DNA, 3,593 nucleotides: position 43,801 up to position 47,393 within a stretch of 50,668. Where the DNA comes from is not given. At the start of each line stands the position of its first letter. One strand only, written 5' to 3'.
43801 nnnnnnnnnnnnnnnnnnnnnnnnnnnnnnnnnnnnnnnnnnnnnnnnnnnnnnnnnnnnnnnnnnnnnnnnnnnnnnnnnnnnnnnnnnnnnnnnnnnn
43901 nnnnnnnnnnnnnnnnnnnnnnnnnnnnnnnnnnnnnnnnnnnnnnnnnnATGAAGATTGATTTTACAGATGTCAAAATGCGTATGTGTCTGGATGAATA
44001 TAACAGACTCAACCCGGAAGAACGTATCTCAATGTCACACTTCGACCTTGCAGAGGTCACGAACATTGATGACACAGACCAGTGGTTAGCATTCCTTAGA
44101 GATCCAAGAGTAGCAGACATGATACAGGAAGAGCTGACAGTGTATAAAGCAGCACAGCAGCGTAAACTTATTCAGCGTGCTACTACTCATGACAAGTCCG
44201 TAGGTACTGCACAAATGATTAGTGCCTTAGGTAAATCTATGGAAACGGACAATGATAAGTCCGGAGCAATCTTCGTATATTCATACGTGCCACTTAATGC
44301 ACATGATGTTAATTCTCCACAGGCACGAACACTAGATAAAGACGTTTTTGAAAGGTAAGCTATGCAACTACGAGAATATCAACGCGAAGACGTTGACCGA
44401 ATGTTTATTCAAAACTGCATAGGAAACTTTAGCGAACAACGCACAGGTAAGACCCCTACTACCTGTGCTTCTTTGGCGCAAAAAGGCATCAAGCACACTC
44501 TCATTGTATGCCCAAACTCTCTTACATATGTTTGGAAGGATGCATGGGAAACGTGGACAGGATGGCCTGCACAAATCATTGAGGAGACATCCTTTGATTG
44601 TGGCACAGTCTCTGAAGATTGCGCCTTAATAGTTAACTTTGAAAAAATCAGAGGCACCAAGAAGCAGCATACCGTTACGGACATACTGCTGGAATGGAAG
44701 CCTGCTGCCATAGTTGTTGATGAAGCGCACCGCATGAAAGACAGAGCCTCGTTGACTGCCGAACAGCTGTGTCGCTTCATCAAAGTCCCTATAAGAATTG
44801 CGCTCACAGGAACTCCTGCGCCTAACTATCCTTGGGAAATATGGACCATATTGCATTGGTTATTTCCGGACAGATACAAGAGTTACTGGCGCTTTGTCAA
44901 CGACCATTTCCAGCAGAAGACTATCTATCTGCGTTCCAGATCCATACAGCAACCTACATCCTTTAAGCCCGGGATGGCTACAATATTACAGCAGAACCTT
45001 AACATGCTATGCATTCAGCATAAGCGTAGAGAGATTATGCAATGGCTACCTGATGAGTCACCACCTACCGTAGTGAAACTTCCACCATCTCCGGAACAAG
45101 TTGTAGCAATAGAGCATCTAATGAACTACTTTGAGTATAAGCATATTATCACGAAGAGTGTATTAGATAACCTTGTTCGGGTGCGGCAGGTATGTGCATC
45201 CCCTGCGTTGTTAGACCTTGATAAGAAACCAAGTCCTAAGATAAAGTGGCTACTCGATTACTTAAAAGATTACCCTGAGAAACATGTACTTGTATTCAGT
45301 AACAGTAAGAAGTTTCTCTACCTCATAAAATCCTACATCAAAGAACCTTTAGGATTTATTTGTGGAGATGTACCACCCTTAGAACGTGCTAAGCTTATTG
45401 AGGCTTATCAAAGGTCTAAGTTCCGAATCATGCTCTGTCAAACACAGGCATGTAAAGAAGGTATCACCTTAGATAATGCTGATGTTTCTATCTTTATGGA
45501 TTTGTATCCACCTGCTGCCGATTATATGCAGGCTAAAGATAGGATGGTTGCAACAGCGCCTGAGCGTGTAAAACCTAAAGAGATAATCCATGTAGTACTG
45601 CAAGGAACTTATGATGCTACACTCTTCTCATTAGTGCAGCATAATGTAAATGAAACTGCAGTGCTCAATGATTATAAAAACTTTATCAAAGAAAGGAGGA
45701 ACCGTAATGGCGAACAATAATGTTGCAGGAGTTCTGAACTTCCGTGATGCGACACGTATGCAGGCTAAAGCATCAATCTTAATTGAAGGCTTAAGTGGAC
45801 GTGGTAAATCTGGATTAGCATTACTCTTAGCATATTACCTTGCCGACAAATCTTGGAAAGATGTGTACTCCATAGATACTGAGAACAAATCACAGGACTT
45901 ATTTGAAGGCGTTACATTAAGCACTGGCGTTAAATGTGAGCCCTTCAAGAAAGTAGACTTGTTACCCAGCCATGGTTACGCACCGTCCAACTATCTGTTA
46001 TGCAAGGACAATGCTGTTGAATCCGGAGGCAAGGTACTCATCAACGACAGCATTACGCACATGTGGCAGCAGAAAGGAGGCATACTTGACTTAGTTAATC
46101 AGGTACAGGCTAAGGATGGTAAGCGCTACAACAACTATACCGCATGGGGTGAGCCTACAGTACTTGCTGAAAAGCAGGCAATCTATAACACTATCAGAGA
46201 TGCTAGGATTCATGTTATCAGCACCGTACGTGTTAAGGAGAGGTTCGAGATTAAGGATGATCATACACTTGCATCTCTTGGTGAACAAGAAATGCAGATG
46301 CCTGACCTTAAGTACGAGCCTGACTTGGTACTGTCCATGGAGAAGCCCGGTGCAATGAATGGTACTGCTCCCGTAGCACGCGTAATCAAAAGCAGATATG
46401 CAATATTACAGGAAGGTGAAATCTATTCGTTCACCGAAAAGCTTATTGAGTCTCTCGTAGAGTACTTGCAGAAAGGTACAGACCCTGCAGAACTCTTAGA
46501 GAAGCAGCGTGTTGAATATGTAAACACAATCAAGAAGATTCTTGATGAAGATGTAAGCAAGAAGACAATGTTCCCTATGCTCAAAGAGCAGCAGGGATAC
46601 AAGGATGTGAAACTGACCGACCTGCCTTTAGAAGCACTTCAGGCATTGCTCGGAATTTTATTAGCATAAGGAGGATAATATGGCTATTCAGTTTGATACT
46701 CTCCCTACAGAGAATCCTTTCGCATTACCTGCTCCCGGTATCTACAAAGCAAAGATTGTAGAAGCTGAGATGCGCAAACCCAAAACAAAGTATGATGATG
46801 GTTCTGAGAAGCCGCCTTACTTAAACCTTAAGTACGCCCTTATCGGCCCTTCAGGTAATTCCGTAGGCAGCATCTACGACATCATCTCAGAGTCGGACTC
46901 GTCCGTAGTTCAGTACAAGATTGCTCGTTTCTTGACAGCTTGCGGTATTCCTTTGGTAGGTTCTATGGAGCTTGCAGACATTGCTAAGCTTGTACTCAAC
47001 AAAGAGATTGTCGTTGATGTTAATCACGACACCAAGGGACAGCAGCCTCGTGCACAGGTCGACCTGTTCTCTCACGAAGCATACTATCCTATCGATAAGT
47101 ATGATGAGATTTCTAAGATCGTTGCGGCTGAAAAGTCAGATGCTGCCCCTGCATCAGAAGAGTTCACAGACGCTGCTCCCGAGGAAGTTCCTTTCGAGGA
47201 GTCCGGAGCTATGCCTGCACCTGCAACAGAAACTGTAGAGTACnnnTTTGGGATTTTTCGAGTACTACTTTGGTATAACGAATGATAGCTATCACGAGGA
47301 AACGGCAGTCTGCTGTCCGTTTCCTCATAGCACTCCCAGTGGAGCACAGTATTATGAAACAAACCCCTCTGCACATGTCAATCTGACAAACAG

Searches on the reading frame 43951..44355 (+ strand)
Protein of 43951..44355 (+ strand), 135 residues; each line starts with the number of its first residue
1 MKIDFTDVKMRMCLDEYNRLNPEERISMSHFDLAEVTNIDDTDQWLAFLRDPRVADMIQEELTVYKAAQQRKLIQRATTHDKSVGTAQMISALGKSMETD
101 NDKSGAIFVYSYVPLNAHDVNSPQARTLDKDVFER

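Call 78: search_protein_families(library=pfam, proteins=[window:43951-44355:+], max_evalue=0.01)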
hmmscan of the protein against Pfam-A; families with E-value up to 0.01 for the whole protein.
window:43951-44355:+ (135 aa): 1 family
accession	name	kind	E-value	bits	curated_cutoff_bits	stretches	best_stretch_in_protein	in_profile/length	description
PF18698.7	HisK_sensor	-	0.0086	16.9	27.3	0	56-110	67-122/126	Histidine kinase sensor domain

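Call 87: search_protein_families(library=phrogs, proteins=[window:43951-44355:+], max_evalue=0.001)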
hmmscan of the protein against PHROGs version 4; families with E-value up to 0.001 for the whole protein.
window:43951-44355:+ (135 aa): 0 families

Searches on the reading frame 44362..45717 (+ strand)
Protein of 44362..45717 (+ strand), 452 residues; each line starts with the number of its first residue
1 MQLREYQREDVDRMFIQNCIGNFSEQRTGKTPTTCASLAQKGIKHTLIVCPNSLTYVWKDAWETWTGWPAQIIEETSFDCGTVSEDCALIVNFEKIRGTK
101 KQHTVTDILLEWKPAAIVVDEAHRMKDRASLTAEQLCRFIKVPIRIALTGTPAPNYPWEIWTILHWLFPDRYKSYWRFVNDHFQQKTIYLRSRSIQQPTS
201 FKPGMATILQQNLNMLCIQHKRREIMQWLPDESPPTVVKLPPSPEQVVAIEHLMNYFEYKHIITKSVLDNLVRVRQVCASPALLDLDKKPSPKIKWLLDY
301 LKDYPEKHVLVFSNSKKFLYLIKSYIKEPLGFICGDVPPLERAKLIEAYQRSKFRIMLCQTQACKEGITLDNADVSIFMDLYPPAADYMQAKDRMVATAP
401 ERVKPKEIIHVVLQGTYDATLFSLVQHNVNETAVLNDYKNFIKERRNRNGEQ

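Call 78: search_protein_families(library=pfam, proteins=[window:44362-45717:+], max_evalue=0.01)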
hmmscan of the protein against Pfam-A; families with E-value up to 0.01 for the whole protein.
window:44362-45717:+ (452 aa): 4 families
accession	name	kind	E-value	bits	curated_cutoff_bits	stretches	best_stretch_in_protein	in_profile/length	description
PF00176.29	SNF2-rel_dom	-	1.7e-17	63.9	24.9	1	44-281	52-288/290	SNF2-related domain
PF00271.37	Helicase_C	-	9.6e-13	48.8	23.5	1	293-395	2-106/110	Helicase conserved C-terminal domain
PF04851.21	ResIII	-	3.3e-07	30.8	22.5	1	28-152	34-162/164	Type III restriction enzyme, res subunit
PF18766.7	SWI2_SNF2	-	0.0015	18.7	26.7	1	95-153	102-156/221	SWI2/SNF2 ATPase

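Call 101: find_related_loci(query=A10, collection=viral_contigs, flank=9000)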
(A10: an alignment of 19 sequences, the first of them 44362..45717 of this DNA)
Query A10 (452 aa) in viral_contigs; peptide patterns used: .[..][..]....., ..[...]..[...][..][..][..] (x = any residue, [..] = any of these).
82 stretches matched a pattern; 70 encode a relative of the query (tblastn E <= 1e-3); 66 distinct loci.
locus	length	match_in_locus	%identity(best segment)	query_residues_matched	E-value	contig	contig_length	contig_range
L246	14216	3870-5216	59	3-451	0e+0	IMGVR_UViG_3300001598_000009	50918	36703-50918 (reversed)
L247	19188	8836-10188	60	1-452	0e+0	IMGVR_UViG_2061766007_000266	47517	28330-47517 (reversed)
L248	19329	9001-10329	50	1-444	9e-150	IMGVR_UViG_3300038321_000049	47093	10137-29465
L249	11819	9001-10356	49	2-450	2e-146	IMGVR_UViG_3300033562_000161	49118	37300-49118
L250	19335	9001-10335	46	1-450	3e-125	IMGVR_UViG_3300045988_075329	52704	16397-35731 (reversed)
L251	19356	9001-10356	43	2-450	3e-125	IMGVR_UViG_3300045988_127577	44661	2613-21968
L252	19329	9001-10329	39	2-443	1e-100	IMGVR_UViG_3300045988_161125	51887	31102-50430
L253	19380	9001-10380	39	3-450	8e-101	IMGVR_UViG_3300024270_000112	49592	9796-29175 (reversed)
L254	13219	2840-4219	39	3-450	8e-101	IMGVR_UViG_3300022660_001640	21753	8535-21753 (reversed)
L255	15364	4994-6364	36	1-450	4e-98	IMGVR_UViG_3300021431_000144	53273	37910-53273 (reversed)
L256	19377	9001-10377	37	3-446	8e-96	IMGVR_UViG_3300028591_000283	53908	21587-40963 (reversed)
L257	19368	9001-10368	35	1-449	9e-96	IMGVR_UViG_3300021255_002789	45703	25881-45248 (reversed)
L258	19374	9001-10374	37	1-443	8e-95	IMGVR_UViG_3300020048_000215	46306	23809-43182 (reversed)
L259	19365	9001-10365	38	3-443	2e-93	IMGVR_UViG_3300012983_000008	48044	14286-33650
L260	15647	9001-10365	37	3-443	3e-93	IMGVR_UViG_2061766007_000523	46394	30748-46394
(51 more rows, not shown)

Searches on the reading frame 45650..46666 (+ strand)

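Call 78: search_protein_families(library=pfam, proteins=[window:45650-46666:+], max_evalue=0.01)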
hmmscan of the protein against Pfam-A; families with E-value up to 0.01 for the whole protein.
window:45650-46666:+ (339 aa): 2 families
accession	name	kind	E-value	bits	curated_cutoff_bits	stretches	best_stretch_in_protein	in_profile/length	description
PF20720.3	nSTAND3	-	0.00079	19.6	27.2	1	35-81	11-57/155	Novel STAND NTPase 3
PF01583.26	APS_kinase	-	0.0038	17.7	21.1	1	42-100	4-61/152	Adenylylsulphate kinase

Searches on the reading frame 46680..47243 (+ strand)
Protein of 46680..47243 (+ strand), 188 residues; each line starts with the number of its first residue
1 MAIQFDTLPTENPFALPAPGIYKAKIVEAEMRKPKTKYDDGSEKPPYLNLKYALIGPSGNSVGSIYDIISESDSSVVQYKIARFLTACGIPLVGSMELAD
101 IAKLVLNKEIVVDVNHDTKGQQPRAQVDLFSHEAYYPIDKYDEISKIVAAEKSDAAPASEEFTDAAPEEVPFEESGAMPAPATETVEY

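Call 78: search_protein_families(library=pfam, proteins=[window:46680-47243:+], max_evalue=0.01)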
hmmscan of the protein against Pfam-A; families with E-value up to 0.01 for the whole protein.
window:46680-47243:+ (188 aa): 1 family
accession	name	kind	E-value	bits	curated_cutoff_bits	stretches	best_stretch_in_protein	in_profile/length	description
PF05037.18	DUF669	-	3.8e-06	27.5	21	1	9-135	7-122/138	Protein of unknown function (DUF669)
